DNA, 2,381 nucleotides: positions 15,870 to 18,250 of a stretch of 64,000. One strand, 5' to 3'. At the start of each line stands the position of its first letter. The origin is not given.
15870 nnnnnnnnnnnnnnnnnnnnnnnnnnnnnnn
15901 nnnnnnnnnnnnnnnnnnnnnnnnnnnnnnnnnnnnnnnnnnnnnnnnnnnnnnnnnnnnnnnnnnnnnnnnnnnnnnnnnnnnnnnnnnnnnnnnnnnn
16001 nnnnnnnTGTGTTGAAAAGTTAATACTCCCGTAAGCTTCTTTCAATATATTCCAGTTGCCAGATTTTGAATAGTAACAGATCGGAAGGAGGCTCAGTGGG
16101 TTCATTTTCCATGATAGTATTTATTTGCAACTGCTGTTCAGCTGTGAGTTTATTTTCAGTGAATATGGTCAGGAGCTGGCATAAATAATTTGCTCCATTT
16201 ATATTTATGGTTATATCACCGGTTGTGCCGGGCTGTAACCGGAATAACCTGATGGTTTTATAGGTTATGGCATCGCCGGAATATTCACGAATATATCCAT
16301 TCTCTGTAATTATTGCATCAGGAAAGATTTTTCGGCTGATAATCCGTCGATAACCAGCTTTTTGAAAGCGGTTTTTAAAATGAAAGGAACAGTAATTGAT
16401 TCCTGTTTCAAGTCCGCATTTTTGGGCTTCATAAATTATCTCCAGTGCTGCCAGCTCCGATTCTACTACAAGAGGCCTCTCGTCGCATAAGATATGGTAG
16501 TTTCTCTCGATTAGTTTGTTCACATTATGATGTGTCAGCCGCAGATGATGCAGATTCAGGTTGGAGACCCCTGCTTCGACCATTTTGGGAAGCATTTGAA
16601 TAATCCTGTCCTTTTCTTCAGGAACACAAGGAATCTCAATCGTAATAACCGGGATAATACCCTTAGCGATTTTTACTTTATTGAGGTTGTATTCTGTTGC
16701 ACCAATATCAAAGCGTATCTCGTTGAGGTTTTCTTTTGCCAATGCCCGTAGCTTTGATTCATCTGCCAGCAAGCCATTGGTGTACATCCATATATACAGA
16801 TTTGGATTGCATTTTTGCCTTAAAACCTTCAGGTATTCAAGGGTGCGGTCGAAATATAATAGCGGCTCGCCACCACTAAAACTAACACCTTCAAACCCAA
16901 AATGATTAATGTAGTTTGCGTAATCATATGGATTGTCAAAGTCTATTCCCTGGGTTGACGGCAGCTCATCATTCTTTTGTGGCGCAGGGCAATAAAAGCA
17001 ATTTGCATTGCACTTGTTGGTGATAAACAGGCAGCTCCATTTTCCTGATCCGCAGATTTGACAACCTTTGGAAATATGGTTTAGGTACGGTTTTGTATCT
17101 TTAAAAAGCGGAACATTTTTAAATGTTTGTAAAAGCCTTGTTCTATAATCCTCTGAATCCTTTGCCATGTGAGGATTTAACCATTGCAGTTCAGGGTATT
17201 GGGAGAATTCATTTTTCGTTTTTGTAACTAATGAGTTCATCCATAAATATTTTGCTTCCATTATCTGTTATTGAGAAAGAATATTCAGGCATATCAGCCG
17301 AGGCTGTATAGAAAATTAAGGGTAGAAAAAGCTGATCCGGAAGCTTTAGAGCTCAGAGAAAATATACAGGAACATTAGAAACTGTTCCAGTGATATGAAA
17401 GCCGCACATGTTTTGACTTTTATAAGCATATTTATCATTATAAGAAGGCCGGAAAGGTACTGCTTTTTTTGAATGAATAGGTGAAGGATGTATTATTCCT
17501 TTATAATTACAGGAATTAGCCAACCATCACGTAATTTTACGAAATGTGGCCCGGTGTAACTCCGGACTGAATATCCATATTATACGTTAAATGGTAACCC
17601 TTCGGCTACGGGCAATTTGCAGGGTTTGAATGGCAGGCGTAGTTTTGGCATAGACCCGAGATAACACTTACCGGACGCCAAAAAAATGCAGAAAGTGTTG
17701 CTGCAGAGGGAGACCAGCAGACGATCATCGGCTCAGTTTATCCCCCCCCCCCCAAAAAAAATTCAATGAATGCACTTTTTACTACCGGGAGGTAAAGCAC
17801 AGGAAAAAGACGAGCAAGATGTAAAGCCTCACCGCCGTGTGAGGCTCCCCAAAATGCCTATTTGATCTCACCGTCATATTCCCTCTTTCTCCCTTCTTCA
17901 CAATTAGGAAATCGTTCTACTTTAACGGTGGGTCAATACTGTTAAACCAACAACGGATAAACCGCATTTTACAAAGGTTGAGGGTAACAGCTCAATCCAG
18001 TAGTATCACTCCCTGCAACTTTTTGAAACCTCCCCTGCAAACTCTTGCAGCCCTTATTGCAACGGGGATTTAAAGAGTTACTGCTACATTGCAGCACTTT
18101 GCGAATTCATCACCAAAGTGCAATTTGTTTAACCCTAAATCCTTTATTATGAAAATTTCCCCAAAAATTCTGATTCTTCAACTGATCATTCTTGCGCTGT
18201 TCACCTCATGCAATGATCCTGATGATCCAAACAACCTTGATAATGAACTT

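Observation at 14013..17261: Radical SAM enzyme abutting a GNAT + RimK-type ATP-grasp fusion: an amidoligase pathway I cannot name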

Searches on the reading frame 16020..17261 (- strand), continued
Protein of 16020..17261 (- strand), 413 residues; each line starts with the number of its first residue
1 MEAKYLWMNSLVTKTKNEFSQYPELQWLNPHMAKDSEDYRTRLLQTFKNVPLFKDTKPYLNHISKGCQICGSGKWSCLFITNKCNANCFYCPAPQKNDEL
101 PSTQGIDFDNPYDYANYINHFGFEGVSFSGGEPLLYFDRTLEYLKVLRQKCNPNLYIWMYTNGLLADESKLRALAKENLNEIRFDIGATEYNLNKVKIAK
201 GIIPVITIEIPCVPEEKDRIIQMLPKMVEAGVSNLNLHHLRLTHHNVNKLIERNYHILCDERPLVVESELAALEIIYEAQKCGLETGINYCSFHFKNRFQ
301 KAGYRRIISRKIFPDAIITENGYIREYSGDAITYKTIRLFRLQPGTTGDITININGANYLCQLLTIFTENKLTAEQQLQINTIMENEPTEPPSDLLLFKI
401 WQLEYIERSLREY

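Call 51: search_protein_families(library=ncbifam, proteins=[L009:13547-14920:+, L012:8918-9772:+, L003:13761-14258:+, L017:19802-20380:+], max_evalue=0.00001)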
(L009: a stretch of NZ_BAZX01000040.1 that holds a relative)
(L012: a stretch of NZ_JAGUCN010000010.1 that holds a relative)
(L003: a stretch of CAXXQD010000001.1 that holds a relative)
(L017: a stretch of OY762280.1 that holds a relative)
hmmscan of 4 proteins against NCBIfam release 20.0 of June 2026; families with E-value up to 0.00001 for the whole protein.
L009:13547-14920:+ (457 aa): 20 families
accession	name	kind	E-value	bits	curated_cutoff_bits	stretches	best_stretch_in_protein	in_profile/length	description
NF007764.0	PRK10446.1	equivalog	2.5e-114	381.6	331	1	163-453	1-290/300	30S ribosomal protein S6--L-glutamate ligase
TIGR00768.1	rimK_fam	subfamily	3.4e-78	262.8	143.4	1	164-449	1-276/276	RimK family alpha-L-glutamate ligase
NF040720.1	MptN_Meth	equivalog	9.2e-46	156.2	350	1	164-449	1-290/291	tetrahydromethanopterin:alpha-L-glutamate ligase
TIGR02144.1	LysX_arch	equivalog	2.1e-38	132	275.6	1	178-452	13-278/281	lysine biosynthesis protein LysX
NF052261.1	Asp_endo_RimB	equivalog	2.6e-36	124.6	200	1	5-138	7-140/148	retropepsin-like aspartic endopeptidase RimB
NF003573.0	PRK05246.1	equivalog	3.3e-27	95.1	272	1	216-454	75-314/316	glutathione synthase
NF009110.0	PRK12458.1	subfamily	4.8e-27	94.9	408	1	227-456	92-334/349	glutathione synthetase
TIGR01380.1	glut_syn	equivalog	4.3e-24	85.1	299.05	1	216-452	74-311/312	glutathione synthase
TIGR04443.1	F420_CofF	equivalog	8.6e-20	70.9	300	1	233-434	63-264/283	coenzyme gamma-F420-2:alpha-L-glutamate ligase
NF052264.1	retropep_RloA3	equivalog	8.7e-20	71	210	1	23-134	36-148/159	retropepsin-like aspartic peptidase RloA3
TIGR04356.1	grasp_GAK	hypoth_equivalog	1e-19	70.7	300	1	170-449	6-283/287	GAK system ATP-grasp enzyme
NF010623.0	PRK14016.1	subfamily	1.1e-19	70.1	877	1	253-367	205-316/871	cyanophycin synthetase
TIGR02068.2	cya_phycin_syn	equivalog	2.6e-19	68.7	850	1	252-369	203-317/862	cyanophycin synthetase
NF052262.1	retropep_RloA1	exception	1.5e-13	50.7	280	1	3-137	22-161/178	retropepsin-like aspartic peptidase RloA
NF052263.1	retropep_RloA2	exception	2.3e-13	50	250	1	4-128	20-151/170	retropepsin-like aspartic peptidase RloA2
TIGR03103.1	trio_acet_GNAT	equivalog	1.7e-11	43.4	569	1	250-368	285-399/547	N-acetylglutaminylglutamine synthetase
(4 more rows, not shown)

L012:8918-9772:+ (284 aa): 6 families
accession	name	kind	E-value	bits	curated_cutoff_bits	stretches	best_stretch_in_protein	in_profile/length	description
NF007662.0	PRK10334.1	subfamily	1.6e-24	86.7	321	1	10-280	31-284/286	small-conductance mechanosensitive channel MscS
NF047601.1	MscSThanab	equivalog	5.4e-22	78.6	500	1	21-276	39-279/280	small-conductance mechanosensitive channel MscS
NF008438.0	PRK11281.1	equivalog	1.1e-21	76.4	991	1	90-282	916-1097/1113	mechanosensitive channel MscK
NF008180.0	PRK10929.1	equivalog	5.5e-20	70.8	809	1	89-280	912-1092/1109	miniconductance mechanosensitive channel MscM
NF047602.1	MscsSHelicob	equivalog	1.6e-17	63.8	400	1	14-273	20-258/260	small-conductance mechanosensitive channel MscS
NF008542.0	PRK11465.1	equivalog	1.6e-09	36.6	596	1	43-272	507-723/741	mechanosensitive channel protein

L003:13761-14258:+ (165 aa): 3 families
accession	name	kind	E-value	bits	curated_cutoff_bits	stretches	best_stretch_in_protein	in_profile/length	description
TIGR00754.1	bfr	equivalog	7.2e-21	74.8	125.55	1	5-149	7-152/157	bacterioferritin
NF045767.1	RuberyRbr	equivalog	5.9e-10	39.5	200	1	6-141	10-147/194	rubrerythrin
NF045783.1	Nigrythrn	equivalog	3e-06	27.5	340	0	6-75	30-99/202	nigerythrin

L017:19802-20380:+ (192 aa): 2 families
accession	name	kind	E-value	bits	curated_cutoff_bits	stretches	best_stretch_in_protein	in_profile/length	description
NF041163.2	encap_f2b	equivalog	4.5e-09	35.9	400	1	22-129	88-195/450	family 2B encapsulin nanocompartment shell protein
NF008732.0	PRK11753.1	equivalog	8.9e-07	28.6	266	1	32-128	26-122/214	cAMP-activated global transcriptional regulator CRP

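Call 57: list_cluster_members(proteins=[P0342, P0386, P0369, P0337, P0244, P0242])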
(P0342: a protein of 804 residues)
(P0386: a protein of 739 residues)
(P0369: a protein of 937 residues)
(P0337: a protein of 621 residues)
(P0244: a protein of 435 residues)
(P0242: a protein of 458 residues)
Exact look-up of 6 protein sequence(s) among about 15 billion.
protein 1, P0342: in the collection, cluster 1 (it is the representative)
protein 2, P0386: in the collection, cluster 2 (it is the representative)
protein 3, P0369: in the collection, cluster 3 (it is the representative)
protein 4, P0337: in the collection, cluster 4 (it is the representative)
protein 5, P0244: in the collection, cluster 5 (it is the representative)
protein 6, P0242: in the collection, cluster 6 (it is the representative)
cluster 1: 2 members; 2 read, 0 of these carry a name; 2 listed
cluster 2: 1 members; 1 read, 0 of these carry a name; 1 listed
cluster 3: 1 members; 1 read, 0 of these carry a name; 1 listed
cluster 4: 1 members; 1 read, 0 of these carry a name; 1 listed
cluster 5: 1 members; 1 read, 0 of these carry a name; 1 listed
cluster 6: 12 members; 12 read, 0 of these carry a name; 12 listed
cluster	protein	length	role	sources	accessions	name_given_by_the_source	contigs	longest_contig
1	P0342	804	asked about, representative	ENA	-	-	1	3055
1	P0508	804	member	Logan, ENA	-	-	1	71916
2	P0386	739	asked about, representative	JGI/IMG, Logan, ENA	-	-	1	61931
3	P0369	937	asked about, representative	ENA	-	-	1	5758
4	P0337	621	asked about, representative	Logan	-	-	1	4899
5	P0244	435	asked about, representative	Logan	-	-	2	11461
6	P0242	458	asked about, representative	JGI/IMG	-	-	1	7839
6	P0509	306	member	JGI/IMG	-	-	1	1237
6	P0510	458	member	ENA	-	-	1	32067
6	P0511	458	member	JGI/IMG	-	-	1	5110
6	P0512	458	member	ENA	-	-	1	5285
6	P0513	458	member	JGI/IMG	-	-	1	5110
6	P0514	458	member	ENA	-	-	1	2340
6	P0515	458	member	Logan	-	-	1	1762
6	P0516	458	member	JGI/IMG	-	-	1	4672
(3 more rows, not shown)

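Call 74: find_encoding_contigs(protein=P0474, flank=3000, max_places=1)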
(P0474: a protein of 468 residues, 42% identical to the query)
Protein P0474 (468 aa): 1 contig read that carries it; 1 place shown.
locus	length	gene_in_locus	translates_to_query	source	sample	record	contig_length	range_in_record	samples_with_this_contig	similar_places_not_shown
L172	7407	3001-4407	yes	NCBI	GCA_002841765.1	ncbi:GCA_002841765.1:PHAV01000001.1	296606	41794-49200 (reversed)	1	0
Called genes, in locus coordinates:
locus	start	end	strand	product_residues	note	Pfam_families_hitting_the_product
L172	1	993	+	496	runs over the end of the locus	PF00370:FGGY_N, PF02782:FGGY_C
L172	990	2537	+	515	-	PF01266:DAO, PF12831:FAD_oxidored (weak), PF13450:NAD_binding_8 (faint), PF00890:FAD_binding_2 (weak), PF16901:DAO_C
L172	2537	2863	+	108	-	PF00472:RF-1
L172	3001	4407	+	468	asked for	PF13353:Fer4_12 (weak), PF04055:Radical_SAM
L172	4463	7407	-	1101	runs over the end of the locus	PF00497:SBP_bac_3, PF02518:HATPase_c, PF00072:Response_reg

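Call 75: find_encoding_contigs(protein=P0499, flank=3000, max_places=1)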
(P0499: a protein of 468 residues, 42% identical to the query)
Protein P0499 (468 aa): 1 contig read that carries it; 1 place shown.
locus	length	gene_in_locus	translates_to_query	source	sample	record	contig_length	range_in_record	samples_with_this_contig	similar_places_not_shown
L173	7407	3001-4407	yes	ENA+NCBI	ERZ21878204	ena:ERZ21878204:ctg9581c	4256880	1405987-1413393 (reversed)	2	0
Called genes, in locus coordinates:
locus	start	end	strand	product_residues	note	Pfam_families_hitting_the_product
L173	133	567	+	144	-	PF03473:MOSC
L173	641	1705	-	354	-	PF01925:TauE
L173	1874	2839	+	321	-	PF00158:Sigma54_activat, PF14532:Sigma54_activ_2, PF25601:AAA_lid_14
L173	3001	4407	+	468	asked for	PF04055:Radical_SAM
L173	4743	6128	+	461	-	PF00270:DEAD, PF04851:ResIII, PF00271:Helicase_C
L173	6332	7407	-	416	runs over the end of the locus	PF17785:PUA_3, PF10672:Methyltrans_SAM, PF03602:Cons_hypoth95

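Call 76: find_encoding_contigs(protein=P0435, flank=3000, max_places=1)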
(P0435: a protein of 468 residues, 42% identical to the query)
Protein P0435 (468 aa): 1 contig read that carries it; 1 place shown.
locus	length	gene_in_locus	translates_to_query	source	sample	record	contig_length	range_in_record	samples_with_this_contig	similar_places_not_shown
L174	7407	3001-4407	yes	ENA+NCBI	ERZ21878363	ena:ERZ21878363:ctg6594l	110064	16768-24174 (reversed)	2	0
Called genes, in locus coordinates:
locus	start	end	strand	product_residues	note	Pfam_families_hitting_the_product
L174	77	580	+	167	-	PF03473:MOSC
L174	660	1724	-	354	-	PF01925:TauE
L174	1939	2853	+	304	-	PF00158:Sigma54_activat, PF14532:Sigma54_activ_2, PF25601:AAA_lid_14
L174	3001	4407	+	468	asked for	PF13353:Fer4_12 (weak), PF04055:Radical_SAM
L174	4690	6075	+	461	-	PF00270:DEAD, PF04851:ResIII (weak), PF00271:Helicase_C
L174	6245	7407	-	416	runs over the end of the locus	PF17785:PUA_3, PF10672:Methyltrans_SAM, PF03602:Cons_hypoth95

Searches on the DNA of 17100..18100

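Call 60: search_rna_families(source=window, start=17100, end=18100, threshold=evalue, max_evalue=1, show_alignments=3)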
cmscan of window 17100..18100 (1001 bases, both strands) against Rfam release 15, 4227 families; matches with E-value up to 1: 0.
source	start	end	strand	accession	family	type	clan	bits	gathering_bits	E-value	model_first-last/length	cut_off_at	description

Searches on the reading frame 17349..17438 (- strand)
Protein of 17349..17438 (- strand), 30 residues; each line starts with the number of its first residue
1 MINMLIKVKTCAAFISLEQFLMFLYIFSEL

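Call 65: search_protein_families(library=ncbifam, proteins=[window:17349-17429:-], max_evalue=10)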
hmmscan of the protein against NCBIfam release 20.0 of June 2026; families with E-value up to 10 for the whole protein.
seq(27 aa): 0 families

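Call 66: search_protein_families(library=pfam, proteins=[window:17349-17429:-], max_evalue=10)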
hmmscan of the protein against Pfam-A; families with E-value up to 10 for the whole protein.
seq(27 aa): 0 families

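Call 81: list_cluster_members(proteins=[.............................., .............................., window:17349-17438:-, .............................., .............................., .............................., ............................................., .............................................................])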
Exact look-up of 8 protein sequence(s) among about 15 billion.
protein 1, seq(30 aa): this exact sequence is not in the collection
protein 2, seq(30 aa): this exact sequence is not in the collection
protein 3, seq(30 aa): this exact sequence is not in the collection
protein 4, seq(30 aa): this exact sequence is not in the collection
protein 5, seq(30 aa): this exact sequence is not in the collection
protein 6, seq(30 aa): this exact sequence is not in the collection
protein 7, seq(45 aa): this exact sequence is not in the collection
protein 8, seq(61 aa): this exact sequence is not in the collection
